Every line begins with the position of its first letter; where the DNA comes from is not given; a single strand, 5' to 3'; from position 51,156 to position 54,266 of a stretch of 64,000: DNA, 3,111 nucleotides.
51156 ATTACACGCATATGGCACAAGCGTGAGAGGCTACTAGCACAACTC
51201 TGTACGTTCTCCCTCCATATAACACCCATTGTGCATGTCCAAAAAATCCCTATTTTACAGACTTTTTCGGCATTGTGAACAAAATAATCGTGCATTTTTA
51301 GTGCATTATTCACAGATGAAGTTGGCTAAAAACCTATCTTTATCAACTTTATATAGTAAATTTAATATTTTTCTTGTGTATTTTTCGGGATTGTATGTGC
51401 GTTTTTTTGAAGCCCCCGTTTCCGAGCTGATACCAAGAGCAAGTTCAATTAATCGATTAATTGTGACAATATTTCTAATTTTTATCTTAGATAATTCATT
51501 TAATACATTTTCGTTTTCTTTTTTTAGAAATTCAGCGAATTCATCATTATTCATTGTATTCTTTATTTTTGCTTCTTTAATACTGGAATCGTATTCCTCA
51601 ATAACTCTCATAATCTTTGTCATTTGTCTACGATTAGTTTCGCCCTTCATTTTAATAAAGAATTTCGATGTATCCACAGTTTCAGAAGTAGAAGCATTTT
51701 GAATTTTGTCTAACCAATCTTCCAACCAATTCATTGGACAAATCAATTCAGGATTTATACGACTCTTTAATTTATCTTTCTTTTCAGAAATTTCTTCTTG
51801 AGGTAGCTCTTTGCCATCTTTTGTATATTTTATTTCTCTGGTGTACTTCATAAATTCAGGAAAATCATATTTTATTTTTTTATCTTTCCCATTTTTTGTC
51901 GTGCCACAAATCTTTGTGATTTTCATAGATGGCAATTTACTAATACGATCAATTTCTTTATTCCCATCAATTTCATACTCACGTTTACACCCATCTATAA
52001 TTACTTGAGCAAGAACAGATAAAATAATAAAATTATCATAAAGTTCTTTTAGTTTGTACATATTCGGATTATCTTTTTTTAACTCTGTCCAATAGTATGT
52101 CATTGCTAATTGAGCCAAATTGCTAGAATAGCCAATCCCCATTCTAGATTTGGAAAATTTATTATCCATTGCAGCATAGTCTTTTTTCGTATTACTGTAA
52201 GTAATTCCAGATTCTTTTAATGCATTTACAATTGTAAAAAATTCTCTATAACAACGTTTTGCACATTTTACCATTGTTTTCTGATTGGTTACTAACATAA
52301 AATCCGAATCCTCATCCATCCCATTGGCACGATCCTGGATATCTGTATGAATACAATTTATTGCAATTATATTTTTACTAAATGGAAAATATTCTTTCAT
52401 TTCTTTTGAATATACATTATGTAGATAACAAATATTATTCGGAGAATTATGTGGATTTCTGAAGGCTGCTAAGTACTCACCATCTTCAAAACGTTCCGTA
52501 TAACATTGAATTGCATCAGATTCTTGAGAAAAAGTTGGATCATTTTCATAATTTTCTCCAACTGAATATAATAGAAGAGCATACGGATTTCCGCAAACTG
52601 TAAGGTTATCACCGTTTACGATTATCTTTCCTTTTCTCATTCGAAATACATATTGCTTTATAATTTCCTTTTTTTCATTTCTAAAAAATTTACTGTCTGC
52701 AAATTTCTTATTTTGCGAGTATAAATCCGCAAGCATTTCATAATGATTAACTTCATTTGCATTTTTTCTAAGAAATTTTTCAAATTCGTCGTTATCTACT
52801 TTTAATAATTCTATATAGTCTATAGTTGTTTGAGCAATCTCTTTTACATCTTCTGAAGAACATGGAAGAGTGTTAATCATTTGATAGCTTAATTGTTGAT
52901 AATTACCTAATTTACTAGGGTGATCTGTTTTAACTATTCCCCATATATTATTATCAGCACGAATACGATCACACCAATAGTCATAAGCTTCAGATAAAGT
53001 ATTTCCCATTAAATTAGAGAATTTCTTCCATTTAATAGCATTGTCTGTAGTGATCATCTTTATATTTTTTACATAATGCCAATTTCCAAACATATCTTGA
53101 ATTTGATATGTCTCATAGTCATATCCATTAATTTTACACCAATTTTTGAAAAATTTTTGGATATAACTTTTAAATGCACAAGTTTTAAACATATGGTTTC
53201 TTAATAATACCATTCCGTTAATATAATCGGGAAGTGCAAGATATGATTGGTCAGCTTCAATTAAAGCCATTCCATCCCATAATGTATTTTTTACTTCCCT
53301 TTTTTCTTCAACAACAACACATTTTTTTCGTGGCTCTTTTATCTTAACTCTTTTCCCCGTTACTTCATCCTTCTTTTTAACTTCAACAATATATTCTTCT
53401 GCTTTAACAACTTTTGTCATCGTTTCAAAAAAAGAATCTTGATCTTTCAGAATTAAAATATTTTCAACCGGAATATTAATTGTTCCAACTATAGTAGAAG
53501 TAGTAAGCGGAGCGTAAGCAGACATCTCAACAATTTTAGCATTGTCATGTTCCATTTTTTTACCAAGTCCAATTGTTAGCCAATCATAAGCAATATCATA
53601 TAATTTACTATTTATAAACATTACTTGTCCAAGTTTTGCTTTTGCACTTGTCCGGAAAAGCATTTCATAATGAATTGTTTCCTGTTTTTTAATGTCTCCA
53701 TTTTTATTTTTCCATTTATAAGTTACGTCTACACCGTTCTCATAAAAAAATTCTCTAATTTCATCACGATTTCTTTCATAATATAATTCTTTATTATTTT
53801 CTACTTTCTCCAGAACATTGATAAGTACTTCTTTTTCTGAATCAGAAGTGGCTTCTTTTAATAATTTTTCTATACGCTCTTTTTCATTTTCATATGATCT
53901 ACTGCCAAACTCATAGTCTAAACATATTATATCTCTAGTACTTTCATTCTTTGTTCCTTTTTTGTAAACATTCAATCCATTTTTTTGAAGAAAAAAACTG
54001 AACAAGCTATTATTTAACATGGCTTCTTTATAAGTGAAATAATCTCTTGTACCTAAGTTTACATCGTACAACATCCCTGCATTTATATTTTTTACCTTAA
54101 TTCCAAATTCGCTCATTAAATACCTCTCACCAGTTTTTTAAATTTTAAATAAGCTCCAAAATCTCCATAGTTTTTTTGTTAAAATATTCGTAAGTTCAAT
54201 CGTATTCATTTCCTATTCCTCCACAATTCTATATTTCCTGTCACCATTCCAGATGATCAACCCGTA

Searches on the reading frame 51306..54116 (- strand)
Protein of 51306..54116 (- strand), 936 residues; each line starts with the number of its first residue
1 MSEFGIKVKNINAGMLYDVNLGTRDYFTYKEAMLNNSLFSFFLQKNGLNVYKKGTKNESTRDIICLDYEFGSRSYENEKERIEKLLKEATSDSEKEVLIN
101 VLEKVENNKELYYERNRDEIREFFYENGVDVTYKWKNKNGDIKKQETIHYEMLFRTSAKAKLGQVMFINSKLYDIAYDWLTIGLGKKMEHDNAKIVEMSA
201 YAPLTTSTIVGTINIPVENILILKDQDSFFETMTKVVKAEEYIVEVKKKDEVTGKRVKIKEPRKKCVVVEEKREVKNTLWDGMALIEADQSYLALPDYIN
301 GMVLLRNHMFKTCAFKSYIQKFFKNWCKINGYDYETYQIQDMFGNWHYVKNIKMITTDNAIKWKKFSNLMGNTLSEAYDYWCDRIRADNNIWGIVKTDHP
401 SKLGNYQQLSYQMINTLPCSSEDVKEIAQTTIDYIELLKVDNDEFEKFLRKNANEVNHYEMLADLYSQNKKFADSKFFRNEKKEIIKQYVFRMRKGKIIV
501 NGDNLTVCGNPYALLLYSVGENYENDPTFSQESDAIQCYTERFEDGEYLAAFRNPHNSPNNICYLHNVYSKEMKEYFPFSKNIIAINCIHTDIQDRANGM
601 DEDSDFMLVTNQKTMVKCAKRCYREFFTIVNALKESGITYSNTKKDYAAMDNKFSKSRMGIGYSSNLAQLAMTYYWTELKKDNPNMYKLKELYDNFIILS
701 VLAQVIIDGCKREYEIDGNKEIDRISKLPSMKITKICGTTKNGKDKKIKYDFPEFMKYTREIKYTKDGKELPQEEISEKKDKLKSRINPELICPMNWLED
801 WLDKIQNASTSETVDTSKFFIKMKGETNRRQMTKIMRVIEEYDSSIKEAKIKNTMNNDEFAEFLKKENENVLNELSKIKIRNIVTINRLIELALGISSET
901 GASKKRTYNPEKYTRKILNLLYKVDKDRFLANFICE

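Call 12: search_protein_families(library=pfam, proteins=[window:51306-54116:-], max_evalue=0.01)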
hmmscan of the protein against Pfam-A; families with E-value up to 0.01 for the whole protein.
window:51306-54116:- (936 aa): 0 families

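Call 13: search_protein_families(library=phrogs, proteins=[window:51306-54116:-], max_evalue=0.01)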
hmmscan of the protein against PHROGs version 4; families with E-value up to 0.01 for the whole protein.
window:51306-54116:- (936 aa): 1 family
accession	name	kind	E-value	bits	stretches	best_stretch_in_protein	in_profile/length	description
phrog_8308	-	unknown function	8.6e-88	296.7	1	23-930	13-805/847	-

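Call 46: search_solved_structures(query=window:51306-54116:-, max_evalue=1)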
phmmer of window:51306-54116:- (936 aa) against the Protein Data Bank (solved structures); distinct sequences matched with E-value up to 1: 0.

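Call 70: search_protein_families(library=pfam, proteins=[window:51306-54116:-], max_evalue=10)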
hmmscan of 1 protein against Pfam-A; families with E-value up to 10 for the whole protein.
window:51306-54116:- (936 aa): 5 families
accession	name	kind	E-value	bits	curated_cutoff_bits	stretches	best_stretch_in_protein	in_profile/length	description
PF09279.17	EF-hand_like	-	0.029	15.3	21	1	818-873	32-85/86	Phosphoinositide-specific phospholipase C, efhand-like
PF09921.14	DUF2153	-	0.038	14.3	23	1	829-891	36-97/123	Uncharacterized protein conserved in archaea (DUF2153)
PF13431.12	TPR_17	-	0.047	14.4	24.4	1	445-474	2-31/34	Tetratricopeptide repeat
PF21860.1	Replitron_C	-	0.078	13.8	27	1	166-207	27-68/77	Replitron, C-terminal domain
PF17797.7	RL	-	0.14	12.6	22.8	1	83-126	3-47/71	RL domain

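Call 75: search_dna_similar(query=window:51306-54116:-, collection=phages, mode=protein, max_evalue=0.001, max_rows=30)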
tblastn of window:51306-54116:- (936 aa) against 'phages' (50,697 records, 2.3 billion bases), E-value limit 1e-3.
Records with a match: 13; places in all: 13; records where one place covers at least 80% of the query: 1.
Best place of each record, by identity: <60% 13.
By first word of the organism name: Enterocloster 6; Bacteriophage 3; Thomasclavelia 2; Clostridium 2.
By host as written in the record: - 3; Enterocloster bolteae DA473 3; Enterocloster bolteae DA457 2; Thomasclavelia ramosa YY17 2; Clostridium botulinum type C strain C-Stockholm 2; Enterocloster bolteae Q14 1.
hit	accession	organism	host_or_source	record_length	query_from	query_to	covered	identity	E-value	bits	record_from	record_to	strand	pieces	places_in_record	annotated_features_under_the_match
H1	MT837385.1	Bacteriophage sp.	human fecal samples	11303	2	703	75%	45.7%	8e-154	575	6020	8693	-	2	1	record has no annotation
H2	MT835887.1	Bacteriophage sp.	human fecal samples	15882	119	884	82%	26.1%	7e-58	223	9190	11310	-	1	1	record has no annotation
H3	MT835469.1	Bacteriophage sp.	human fecal samples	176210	148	764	66%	27.1%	6e-49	195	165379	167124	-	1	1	record has no annotation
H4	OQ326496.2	Enterocloster phage PMBT24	Enterocloster bolteae Q14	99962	297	656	38%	24.7%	4e-15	87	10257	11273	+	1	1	RNA-dependent RNA polymerase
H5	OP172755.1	Enterocloster phage CB473P1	Enterocloster bolteae DA473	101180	297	656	38%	24.1%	2e-15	88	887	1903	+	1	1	hypothetical protein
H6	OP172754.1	Enterocloster phage CB457P2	Enterocloster bolteae DA457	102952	297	656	38%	24.1%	2e-15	88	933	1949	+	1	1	hypothetical protein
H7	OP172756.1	Enterocloster phage CB473P2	Enterocloster bolteae DA473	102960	297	656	38%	24.1%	2e-15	88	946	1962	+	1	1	hypothetical protein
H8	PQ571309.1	Thomasclavelia phage TR-TP1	Thomasclavelia ramosa YY17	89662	280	617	36%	22.0%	1e-5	55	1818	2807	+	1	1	RNA-dependent RNA polymerase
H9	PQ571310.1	Thomasclavelia phage TR-TP2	Thomasclavelia ramosa YY17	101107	280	617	36%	22.0%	1e-5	55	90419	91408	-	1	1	RNA-dependent RNA polymerase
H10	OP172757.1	Enterocloster phage CB473P3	Enterocloster bolteae DA473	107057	297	587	31%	23.6%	3e-13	81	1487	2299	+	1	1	hypothetical protein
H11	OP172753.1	Enterocloster phage CB457P1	Enterocloster bolteae DA457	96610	297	587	31%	23.6%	5e-13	80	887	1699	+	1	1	hypothetical protein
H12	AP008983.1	Clostridium phage c-st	Clostridium botulinum type C strain ...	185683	337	607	29%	22.5%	3e-4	51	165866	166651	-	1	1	conserved phage-related protein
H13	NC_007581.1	Clostridium phage c-st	Clostridium botulinum type C strain ...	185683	337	607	29%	22.5%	3e-4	51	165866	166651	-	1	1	conserved phage-related protein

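Call 78: get_annotated_region(hit=H4, flank=9000)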
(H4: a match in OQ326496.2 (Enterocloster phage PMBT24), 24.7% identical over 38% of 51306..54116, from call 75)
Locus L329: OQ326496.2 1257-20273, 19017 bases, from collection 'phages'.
description: Enterocloster phage PMBT24, complete genome.
organism: Enterocloster phage PMBT24 (NCBI taxid 3025413)
taxonomy: Viruses; Duplodnaviria; Heunggongvirae; Uroviricota; Caudoviricetes
host: Enterocloster bolteae Q14; source: municipal sewage; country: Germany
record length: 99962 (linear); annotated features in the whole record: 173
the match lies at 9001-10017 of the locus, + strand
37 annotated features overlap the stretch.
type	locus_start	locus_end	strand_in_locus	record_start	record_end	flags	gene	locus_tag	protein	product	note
CDS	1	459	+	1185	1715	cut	-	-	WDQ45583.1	hypothetical protein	-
CDS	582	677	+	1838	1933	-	-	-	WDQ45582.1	hypothetical protein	-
CDS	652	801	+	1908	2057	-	-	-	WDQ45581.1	hypothetical protein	-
CDS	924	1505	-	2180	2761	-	-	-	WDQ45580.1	hypothetical protein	-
CDS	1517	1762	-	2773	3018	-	-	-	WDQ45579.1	hypothetical protein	-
CDS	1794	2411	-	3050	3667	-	-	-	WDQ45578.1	hypothetical protein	-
CDS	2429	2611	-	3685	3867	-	-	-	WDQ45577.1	hypothetical protein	-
CDS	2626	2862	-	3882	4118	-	-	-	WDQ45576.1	hypothetical protein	-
CDS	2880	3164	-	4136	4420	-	-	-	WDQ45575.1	hypothetical protein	-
CDS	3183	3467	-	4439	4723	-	-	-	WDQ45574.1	hypothetical protein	-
CDS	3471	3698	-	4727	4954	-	-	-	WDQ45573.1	transposase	-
CDS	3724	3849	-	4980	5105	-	-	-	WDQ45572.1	hypothetical protein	-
CDS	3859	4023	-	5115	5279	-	-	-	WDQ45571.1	hypothetical protein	-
CDS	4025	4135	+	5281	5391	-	-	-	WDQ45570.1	hypothetical protein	-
CDS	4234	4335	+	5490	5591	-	-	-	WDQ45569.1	hypothetical protein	-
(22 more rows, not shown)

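Call 113: get_annotated_region(hit=H3, flank=9000)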
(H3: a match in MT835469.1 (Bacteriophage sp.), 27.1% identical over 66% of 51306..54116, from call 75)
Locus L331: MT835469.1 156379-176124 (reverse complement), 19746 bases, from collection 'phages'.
description: UNVERIFIED: Bacteriophage sp. clone scaffold_0 genomic sequence.
organism: Bacteriophage sp. (NCBI taxid 38018)
taxonomy: Viruses
host: -; source: human fecal samples; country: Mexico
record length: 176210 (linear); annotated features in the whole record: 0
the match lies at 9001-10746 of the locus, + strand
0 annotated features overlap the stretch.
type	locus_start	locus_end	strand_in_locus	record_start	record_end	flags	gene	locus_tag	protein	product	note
